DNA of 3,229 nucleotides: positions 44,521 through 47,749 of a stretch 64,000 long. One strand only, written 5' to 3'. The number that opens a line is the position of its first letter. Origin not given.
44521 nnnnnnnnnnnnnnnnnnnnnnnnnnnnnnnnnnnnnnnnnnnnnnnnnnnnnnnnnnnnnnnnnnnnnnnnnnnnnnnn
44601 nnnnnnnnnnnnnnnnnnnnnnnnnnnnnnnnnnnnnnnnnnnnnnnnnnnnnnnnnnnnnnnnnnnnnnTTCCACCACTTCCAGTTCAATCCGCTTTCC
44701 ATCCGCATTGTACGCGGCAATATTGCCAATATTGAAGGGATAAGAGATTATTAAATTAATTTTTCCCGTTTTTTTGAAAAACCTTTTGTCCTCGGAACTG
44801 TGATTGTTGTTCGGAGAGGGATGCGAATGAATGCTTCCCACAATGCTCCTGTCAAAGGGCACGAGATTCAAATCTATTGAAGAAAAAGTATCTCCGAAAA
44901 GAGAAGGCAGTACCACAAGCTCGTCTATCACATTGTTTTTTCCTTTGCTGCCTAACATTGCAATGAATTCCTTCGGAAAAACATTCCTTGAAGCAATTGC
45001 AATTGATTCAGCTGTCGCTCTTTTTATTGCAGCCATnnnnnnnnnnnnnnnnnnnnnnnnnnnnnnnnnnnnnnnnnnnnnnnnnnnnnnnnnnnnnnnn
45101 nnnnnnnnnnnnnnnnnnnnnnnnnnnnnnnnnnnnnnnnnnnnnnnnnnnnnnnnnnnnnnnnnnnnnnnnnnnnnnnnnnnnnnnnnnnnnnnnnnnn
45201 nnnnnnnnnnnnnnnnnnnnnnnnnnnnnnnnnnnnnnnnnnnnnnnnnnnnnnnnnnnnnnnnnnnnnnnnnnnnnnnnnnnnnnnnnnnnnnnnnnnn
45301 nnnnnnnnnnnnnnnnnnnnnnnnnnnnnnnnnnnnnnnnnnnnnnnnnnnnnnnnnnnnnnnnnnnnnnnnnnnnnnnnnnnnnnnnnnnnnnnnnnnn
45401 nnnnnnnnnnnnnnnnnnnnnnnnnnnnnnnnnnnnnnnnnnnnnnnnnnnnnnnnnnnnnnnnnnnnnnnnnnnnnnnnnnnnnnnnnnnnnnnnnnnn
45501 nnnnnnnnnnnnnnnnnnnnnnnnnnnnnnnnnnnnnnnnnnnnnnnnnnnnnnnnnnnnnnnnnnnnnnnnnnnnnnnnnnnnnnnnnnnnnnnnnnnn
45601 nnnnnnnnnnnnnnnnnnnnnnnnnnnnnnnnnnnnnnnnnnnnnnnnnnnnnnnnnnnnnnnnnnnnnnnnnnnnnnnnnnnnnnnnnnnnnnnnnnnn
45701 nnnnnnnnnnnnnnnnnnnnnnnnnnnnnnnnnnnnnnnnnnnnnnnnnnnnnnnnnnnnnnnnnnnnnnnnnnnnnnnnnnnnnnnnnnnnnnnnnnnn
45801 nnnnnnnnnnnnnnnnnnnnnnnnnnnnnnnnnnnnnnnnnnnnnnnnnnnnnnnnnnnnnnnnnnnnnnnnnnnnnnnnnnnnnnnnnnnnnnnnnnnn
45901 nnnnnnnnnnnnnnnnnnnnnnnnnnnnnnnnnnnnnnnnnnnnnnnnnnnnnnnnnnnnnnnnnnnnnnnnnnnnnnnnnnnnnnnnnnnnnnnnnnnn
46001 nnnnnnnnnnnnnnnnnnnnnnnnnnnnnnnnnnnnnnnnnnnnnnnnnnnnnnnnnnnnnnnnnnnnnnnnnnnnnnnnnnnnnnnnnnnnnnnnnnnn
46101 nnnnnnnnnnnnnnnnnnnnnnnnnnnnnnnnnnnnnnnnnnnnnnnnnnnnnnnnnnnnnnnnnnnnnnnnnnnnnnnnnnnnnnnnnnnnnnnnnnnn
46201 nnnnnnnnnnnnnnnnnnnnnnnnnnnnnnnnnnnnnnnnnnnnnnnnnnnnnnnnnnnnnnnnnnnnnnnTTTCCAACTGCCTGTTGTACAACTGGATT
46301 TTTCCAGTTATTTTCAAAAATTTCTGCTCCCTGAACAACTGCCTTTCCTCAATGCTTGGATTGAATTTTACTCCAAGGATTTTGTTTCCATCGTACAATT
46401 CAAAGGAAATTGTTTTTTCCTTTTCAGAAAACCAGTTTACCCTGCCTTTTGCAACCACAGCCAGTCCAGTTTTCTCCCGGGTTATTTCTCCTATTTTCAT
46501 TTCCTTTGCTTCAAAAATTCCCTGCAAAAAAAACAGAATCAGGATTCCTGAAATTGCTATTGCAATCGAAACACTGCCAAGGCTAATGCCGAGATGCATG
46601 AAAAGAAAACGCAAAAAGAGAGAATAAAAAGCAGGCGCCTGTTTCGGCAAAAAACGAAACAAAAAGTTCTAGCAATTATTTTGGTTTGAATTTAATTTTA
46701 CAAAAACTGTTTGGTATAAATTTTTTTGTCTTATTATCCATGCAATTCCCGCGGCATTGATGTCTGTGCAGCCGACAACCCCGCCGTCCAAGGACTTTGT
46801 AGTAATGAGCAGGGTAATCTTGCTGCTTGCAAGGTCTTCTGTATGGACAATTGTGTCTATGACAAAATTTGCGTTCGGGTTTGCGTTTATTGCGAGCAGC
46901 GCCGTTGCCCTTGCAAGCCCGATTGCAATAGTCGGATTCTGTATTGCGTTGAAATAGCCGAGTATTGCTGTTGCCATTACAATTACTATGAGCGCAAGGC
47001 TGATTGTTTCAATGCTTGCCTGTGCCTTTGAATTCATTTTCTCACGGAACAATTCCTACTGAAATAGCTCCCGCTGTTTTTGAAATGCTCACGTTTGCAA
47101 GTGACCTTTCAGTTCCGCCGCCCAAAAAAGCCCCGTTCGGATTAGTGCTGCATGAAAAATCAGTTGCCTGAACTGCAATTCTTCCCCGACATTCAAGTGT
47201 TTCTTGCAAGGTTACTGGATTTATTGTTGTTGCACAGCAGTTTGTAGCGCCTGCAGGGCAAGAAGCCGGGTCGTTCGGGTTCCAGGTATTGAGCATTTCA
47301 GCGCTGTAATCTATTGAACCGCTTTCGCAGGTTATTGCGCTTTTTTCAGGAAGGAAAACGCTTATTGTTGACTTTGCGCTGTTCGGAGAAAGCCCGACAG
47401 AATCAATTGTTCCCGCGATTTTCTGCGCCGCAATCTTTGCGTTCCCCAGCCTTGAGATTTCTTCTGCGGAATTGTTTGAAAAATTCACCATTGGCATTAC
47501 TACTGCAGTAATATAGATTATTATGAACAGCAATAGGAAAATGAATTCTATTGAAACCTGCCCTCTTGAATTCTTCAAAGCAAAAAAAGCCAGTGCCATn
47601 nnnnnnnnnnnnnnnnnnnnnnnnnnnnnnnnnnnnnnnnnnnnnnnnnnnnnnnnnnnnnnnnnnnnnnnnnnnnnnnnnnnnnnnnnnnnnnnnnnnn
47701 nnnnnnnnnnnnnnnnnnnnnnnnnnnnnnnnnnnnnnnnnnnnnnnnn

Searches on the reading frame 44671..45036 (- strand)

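Call 34: search_protein_families(library=pfam, proteins=[window:44671-45036:-], max_evalue=0.01)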
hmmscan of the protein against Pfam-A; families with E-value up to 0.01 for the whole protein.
window:44671-45036:- (122 aa): 1 family
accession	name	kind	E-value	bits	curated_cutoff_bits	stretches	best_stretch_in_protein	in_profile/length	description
PF14464.11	Prok-JAB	-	3.7e-07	30.5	25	1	12-100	8-103/114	Prokaryotic homologs of the JAB domain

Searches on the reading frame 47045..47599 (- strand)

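Call 34: search_protein_families(library=pfam, proteins=[window:47045-47599:-], max_evalue=0.01)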
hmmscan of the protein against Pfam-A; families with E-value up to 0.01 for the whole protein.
window:47045-47599:- (185 aa): 1 family
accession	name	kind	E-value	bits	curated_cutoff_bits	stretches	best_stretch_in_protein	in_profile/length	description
PF04021.17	Class_IIIsignal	-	6e-05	23.3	23.7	1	11-37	1-27/27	Class III signal peptide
